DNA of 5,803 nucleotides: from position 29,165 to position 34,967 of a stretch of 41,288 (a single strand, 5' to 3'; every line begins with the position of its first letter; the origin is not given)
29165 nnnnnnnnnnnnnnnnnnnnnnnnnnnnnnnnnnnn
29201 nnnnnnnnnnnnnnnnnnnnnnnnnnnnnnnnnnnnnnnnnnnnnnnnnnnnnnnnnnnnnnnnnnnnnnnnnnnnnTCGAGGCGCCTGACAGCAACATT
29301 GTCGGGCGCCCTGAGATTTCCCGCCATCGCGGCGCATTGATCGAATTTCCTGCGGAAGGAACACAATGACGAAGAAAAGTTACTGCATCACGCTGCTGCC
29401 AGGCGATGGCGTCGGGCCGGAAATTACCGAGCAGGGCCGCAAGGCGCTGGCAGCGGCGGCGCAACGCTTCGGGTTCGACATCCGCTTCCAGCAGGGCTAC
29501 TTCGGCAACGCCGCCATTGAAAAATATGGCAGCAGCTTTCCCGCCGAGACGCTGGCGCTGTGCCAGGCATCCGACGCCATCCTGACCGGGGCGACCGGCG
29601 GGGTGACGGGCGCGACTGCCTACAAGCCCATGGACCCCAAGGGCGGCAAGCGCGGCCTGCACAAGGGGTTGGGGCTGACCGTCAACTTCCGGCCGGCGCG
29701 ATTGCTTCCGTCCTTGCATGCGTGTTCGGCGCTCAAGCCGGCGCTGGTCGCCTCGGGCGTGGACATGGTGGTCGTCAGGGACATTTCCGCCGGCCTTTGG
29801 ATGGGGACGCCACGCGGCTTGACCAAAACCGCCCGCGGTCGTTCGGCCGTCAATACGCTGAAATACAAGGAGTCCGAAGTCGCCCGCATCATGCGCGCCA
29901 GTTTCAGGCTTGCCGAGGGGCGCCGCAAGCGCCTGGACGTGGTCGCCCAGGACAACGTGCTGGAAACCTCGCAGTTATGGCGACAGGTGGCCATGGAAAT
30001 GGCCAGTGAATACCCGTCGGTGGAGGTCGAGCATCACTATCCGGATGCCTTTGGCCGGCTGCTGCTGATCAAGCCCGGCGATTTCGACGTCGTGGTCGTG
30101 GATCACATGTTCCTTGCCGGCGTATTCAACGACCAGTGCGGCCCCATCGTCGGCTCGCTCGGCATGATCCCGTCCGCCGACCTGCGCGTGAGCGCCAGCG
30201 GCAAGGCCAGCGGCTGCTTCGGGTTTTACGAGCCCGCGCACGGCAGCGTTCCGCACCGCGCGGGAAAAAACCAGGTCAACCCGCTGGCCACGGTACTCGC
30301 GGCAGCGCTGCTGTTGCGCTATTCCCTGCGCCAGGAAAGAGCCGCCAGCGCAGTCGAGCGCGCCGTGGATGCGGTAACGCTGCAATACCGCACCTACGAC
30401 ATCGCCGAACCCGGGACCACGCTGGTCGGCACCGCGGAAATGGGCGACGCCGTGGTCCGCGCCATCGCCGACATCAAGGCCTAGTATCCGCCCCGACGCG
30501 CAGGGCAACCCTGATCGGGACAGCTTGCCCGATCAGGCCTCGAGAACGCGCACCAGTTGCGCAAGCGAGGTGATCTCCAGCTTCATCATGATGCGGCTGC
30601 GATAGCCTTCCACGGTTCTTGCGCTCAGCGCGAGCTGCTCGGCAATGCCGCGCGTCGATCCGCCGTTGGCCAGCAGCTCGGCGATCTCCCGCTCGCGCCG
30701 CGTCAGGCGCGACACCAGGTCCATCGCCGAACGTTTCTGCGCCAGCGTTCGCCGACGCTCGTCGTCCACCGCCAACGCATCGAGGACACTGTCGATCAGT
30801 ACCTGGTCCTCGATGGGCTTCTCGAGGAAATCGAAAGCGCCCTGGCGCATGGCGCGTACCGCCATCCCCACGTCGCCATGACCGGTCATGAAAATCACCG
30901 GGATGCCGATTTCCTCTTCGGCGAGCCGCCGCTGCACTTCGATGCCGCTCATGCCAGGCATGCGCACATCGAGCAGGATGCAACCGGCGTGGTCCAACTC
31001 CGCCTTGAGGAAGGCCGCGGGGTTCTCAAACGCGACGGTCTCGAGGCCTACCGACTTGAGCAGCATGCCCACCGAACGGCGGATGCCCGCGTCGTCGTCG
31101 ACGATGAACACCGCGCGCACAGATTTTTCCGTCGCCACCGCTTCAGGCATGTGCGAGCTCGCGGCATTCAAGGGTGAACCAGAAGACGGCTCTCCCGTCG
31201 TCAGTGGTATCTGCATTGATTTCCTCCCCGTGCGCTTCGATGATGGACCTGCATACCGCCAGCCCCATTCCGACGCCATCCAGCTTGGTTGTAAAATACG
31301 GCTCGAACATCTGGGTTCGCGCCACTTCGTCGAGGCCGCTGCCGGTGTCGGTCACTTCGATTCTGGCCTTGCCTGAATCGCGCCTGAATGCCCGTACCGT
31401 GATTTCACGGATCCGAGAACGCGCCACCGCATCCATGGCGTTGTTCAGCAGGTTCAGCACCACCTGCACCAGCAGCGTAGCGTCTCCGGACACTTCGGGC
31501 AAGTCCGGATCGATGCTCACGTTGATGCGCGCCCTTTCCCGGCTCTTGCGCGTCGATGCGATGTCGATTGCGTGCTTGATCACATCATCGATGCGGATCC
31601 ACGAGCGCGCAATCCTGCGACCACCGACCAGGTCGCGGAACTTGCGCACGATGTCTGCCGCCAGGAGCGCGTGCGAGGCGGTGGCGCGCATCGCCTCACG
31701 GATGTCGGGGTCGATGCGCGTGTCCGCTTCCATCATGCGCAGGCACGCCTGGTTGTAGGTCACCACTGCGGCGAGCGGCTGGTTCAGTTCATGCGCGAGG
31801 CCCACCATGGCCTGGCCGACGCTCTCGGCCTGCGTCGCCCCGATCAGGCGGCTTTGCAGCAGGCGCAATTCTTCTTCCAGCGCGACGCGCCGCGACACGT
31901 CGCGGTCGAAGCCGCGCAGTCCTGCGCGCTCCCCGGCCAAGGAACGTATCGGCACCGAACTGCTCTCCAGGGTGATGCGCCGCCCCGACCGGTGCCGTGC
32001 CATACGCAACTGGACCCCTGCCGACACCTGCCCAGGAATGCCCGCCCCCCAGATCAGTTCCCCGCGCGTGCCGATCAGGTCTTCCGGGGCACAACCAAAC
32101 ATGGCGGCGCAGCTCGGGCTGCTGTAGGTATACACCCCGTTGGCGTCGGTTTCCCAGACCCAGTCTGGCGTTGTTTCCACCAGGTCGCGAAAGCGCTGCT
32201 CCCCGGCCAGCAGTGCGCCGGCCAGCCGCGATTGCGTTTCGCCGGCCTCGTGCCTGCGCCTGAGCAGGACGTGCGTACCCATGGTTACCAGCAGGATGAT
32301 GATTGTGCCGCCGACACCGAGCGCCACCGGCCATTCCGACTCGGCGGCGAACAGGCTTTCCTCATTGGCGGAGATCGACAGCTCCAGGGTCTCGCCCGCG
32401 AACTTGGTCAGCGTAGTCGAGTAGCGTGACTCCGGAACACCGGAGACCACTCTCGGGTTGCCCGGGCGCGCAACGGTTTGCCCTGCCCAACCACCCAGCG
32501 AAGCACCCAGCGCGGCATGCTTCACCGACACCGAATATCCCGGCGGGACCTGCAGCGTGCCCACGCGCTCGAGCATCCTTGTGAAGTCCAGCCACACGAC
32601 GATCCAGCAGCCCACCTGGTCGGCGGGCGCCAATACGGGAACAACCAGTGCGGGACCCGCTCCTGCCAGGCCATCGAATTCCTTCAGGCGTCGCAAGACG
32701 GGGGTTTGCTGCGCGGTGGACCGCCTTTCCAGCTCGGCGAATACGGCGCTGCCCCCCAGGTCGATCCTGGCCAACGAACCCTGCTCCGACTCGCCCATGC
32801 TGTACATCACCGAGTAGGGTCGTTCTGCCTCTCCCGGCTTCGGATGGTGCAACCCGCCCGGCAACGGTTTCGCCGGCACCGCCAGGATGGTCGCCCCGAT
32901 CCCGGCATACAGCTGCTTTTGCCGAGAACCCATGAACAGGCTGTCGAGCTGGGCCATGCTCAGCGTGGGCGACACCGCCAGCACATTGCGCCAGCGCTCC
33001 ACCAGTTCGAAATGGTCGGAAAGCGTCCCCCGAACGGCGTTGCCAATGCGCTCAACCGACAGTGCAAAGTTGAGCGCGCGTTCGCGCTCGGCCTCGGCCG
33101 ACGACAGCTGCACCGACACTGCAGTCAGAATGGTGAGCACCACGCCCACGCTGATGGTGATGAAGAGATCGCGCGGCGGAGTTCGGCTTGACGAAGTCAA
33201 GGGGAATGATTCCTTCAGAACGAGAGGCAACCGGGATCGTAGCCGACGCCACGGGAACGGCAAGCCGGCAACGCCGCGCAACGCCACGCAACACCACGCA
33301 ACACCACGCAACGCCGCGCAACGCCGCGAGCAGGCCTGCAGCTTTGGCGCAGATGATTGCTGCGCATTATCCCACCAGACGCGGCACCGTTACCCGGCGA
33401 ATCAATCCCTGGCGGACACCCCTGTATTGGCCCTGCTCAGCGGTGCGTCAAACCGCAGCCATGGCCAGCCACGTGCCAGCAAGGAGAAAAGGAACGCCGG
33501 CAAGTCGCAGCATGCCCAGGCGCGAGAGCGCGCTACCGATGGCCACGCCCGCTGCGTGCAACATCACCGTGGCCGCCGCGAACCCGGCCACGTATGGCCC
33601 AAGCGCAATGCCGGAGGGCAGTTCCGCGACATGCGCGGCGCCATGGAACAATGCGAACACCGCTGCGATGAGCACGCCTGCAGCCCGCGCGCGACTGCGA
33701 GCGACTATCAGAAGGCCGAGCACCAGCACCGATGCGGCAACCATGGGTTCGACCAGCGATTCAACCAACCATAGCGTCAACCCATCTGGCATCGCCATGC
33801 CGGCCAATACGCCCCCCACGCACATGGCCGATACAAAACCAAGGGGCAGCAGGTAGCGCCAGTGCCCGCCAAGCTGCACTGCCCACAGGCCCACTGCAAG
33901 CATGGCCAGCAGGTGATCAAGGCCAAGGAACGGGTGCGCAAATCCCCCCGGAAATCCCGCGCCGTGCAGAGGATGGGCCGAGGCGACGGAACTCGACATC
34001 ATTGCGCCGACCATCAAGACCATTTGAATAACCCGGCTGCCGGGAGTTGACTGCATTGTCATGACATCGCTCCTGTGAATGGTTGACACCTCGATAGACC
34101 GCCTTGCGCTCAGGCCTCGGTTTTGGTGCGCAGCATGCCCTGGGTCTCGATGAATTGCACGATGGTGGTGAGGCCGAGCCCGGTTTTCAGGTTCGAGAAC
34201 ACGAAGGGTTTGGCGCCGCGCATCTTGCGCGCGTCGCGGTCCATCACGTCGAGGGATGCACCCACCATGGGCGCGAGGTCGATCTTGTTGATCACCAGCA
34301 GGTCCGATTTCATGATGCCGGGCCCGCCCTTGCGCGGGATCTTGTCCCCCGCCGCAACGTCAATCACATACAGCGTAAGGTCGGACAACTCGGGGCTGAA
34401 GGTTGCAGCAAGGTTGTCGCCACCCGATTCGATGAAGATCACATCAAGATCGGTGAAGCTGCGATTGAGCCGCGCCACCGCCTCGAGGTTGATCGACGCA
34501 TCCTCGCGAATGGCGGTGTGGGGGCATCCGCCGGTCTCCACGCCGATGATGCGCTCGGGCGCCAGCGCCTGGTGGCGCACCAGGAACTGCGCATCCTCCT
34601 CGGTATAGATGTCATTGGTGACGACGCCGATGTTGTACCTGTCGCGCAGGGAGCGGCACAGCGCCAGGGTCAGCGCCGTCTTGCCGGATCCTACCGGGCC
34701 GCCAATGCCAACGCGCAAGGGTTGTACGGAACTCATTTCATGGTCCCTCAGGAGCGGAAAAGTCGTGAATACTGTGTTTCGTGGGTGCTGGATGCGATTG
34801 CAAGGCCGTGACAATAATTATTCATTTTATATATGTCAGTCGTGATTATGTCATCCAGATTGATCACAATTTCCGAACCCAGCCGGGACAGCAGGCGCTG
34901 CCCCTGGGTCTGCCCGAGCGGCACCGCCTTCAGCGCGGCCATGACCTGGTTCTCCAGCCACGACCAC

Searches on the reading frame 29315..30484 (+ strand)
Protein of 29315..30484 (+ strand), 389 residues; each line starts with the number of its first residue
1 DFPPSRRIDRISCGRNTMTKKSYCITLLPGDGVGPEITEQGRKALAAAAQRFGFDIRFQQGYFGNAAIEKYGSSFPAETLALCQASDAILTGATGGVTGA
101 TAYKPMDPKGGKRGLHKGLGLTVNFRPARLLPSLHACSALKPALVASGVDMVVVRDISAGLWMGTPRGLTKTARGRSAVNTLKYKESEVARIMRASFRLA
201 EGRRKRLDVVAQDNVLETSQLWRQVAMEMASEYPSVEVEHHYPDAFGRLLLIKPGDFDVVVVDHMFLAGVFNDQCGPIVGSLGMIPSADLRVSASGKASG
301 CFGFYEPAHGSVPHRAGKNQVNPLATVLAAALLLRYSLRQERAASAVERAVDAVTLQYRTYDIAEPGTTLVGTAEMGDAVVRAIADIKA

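Call 8: search_protein_families(library=pfam, proteins=[window:29315-30484:+], max_evalue=0.001)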
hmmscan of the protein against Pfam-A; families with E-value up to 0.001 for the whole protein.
window:29315-30484:+ (389 aa): 1 family
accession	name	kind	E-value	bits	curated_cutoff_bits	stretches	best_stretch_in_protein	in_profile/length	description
PF00180.25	Iso_dh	-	2.8e-86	290.3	27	1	25-380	2-348/348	Isocitrate/isopropylmalate dehydrogenase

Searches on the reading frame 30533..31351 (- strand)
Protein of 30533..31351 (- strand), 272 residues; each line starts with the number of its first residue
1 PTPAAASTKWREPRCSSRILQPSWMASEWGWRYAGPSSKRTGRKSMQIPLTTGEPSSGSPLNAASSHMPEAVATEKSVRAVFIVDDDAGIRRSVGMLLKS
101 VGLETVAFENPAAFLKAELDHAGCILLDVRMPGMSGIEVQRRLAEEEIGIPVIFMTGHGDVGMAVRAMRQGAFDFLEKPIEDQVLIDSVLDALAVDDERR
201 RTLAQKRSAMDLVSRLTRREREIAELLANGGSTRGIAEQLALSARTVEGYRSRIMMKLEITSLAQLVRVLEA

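Call 109: search_protein_families(library=pfam, proteins=[window:30533-31351:-], max_evalue=0.001)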
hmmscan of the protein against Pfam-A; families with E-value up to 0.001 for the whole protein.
window:30533-31351:- (272 aa): 3 families
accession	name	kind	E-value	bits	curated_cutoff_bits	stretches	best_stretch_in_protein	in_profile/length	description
PF00072.30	Response_reg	-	9.9e-26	90.5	30.2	1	81-189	1-110/111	Response regulator receiver domain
PF00196.25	GerE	-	4.7e-18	65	23.5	1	215-269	2-56/57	Bacterial regulatory proteins, luxR family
PF08281.18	Sigma70_r4_2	-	0.00014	21.9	25.7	1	209-258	4-54/54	Sigma-70, region 4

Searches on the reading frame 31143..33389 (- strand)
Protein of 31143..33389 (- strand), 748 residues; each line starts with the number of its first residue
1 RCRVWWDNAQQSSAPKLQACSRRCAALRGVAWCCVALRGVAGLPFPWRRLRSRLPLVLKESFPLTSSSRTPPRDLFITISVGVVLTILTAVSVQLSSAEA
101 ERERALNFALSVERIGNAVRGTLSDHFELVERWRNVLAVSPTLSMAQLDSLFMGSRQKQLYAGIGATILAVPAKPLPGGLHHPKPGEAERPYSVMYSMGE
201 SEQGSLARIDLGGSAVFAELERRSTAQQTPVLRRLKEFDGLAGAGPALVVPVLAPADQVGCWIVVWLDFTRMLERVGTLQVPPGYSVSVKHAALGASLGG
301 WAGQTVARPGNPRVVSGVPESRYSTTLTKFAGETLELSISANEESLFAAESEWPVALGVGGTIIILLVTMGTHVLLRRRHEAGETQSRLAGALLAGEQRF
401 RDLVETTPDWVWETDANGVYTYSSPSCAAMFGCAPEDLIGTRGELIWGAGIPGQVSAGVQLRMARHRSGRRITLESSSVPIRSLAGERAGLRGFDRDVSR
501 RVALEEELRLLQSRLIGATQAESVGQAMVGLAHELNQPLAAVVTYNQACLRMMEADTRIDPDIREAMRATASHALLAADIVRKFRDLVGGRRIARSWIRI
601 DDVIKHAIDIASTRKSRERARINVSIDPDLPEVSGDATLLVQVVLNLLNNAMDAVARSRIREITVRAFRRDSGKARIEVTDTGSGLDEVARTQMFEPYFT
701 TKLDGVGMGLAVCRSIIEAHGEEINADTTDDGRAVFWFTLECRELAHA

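Call 73: search_protein_families(library=pfam, proteins=[window:31143-33389:-], max_evalue=0.00001)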
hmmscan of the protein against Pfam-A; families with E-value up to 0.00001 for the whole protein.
window:31143-33389:- (748 aa): 2 families
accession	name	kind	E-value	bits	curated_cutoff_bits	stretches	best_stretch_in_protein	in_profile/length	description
PF02518.31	HATPase_c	-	2.1e-21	76.9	26.4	1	635-741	1-108/111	Histidine kinase-, DNA gyrase B-, and HSP90-like ATPase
PF00989.32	PAS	-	4.3e-06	27.2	22.6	0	399-440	2-43/113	PAS fold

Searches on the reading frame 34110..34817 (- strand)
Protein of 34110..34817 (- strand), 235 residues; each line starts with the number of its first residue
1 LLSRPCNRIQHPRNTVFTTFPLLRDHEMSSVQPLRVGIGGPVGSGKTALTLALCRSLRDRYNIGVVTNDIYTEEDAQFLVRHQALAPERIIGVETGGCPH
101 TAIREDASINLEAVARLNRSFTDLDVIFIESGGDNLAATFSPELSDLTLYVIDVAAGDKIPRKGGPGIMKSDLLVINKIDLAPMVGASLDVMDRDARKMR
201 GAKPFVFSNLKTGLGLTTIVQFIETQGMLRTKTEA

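Call 109: search_protein_families(library=pfam, proteins=[window:34110-34817:-], max_evalue=0.001)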
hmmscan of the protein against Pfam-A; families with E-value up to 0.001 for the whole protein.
window:34110-34817:- (235 aa): 2 families
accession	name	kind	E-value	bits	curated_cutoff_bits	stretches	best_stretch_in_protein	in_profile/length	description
PF02492.25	cobW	-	4e-40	137.7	20.7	1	36-206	3-179/180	CobW/HypB/UreG, nucleotide-binding domain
PF03308.22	MeaB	-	0.00057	19.4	23.1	0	124-181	126-183/273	Methylmalonyl Co-A mutase-associated GTPase MeaB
